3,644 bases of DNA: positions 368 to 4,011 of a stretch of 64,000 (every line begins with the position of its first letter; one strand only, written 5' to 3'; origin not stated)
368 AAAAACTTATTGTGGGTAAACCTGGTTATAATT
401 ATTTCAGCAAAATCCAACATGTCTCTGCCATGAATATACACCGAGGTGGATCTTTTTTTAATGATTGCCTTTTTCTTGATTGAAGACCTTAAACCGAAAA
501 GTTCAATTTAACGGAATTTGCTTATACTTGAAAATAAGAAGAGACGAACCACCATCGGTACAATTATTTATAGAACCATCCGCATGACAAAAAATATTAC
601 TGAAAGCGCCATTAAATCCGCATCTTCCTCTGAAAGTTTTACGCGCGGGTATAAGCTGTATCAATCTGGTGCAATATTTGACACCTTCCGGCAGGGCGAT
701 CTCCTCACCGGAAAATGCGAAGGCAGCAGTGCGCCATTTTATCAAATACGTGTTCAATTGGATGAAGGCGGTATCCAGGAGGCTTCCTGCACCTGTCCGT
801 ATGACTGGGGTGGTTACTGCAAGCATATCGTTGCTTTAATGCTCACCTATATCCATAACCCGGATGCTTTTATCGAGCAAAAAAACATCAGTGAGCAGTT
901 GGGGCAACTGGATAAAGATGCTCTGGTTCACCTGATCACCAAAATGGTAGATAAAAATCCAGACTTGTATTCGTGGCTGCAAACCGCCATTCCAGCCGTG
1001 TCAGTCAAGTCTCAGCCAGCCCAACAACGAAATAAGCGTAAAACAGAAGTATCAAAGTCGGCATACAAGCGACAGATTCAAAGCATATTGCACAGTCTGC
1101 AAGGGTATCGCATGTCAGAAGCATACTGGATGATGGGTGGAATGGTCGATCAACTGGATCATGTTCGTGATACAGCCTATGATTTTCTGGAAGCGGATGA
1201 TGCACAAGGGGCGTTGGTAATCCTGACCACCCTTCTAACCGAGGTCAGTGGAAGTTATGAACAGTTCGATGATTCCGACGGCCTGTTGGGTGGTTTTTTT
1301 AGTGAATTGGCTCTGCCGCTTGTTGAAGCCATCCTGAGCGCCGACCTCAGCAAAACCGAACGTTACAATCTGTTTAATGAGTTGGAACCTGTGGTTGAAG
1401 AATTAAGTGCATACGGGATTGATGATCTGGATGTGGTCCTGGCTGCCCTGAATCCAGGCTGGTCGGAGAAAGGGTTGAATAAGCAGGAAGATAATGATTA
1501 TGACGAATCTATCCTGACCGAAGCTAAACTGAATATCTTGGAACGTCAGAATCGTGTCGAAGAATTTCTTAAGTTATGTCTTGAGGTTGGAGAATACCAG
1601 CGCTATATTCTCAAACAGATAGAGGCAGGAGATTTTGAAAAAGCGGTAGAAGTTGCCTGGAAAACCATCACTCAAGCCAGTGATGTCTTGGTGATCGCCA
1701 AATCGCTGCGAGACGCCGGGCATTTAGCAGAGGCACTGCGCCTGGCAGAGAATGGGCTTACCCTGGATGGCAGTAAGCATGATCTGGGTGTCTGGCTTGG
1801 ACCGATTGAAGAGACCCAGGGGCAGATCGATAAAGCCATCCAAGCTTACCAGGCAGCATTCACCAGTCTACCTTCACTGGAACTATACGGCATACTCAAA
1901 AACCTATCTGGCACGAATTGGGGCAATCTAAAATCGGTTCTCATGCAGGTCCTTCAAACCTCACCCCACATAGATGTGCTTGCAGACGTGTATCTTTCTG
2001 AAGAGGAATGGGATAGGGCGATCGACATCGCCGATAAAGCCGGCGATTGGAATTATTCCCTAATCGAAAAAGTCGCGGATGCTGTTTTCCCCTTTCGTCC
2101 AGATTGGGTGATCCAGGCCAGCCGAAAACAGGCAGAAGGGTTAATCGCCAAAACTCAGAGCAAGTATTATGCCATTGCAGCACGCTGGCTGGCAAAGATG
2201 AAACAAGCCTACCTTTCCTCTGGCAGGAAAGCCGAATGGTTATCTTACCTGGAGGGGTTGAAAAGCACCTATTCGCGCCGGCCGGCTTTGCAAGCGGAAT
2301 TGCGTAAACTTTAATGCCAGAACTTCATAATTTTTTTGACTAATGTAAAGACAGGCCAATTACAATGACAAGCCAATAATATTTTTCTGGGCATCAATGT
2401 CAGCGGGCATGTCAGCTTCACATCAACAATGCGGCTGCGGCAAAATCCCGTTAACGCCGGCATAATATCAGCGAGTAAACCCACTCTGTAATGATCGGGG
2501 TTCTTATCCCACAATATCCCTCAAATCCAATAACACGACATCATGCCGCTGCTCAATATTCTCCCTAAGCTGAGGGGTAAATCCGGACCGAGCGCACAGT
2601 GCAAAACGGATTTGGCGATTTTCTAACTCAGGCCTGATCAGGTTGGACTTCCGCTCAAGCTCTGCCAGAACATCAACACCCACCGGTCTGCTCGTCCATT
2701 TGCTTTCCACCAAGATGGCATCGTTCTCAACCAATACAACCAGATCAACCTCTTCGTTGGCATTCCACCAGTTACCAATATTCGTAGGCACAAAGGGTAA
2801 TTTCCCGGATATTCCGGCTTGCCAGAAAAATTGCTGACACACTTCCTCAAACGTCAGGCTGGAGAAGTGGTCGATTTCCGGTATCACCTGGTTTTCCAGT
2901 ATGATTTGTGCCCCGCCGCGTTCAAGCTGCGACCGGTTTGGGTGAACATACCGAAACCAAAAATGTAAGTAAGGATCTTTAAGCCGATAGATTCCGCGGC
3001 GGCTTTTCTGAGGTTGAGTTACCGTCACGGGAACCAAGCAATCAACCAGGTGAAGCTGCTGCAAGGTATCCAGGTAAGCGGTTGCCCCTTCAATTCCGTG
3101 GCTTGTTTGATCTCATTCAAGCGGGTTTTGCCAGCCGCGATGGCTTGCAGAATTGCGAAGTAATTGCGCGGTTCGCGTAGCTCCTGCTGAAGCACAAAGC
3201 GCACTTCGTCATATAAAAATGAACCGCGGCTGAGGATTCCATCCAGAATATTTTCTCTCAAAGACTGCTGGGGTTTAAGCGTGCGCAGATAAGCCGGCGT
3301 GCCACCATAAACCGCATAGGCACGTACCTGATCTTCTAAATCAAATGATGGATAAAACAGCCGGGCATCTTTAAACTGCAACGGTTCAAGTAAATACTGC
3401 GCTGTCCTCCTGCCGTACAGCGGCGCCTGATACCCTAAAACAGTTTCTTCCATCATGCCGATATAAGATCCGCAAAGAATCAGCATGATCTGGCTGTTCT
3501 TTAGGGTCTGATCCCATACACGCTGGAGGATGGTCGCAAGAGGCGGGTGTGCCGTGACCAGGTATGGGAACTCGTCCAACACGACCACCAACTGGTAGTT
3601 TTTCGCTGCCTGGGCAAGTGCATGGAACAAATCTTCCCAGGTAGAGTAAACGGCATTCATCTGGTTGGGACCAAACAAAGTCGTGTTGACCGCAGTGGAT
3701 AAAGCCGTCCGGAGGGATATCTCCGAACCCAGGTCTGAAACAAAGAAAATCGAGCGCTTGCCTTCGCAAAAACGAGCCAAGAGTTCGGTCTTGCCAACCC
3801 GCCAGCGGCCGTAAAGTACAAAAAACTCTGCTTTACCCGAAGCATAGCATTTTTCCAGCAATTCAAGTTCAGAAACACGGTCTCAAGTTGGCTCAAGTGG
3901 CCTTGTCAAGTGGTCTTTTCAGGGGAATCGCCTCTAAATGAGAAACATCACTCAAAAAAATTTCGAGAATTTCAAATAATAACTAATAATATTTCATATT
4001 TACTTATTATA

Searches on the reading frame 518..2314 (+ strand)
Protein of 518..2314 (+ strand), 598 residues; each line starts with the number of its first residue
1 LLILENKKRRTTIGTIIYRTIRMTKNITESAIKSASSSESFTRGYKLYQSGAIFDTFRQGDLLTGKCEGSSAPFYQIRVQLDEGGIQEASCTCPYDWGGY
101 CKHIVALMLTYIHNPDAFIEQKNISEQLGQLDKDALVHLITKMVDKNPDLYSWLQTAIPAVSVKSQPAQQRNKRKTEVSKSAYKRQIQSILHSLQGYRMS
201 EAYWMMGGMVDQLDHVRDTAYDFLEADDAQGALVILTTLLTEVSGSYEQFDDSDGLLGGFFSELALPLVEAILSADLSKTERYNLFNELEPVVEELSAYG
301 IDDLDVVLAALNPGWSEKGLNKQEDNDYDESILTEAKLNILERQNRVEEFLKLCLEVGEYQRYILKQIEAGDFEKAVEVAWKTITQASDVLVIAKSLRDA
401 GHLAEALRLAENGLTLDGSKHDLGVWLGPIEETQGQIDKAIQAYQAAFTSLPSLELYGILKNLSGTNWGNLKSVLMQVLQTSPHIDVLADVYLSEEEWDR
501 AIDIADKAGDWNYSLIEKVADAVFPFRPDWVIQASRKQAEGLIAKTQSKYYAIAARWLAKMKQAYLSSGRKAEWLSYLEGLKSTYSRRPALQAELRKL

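Call 46: search_protein_families(library=pfam, proteins=[window:518-2314:+], max_evalue=0.0001)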
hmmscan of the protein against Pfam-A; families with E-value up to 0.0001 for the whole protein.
window:518-2314:+ (598 aa): 5 families
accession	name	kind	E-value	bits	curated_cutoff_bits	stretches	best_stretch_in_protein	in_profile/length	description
PF04434.22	SWIM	-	3.2e-07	30.2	19.6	1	78-111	2-37/38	SWIM zinc finger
PF13432.12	TPR_16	-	1.9e-05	25.4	32.7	0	393-447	3-57/65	Tetratricopeptide repeat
PF07719.23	TPR_2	-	2.2e-05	24.6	27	0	433-448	13-28/34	Tetratricopeptide repeat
PF13428.12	TPR_14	-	3e-05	24.7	23.5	0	426-453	6-33/44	Tetratricopeptide repeat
PF08559.15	Cut8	-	7.6e-05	22.9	26.2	0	124-166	53-95/241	Cut8, nuclear proteasome tether protein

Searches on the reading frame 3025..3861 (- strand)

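Call 46: search_protein_families(library=pfam, proteins=[window:3025-3861:-], max_evalue=0.0001)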
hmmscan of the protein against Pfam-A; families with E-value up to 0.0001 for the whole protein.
window:3025-3861:- (278 aa): 2 families
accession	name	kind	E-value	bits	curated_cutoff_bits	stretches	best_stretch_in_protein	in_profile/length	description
PF01637.24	ATPase_2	-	8.9e-22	78.4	33.2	1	2-194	11-224/225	ATPase domain predominantly from Archaea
PF13401.12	AAA_22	-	8.6e-07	29.8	27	1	11-132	5-123/130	AAA domain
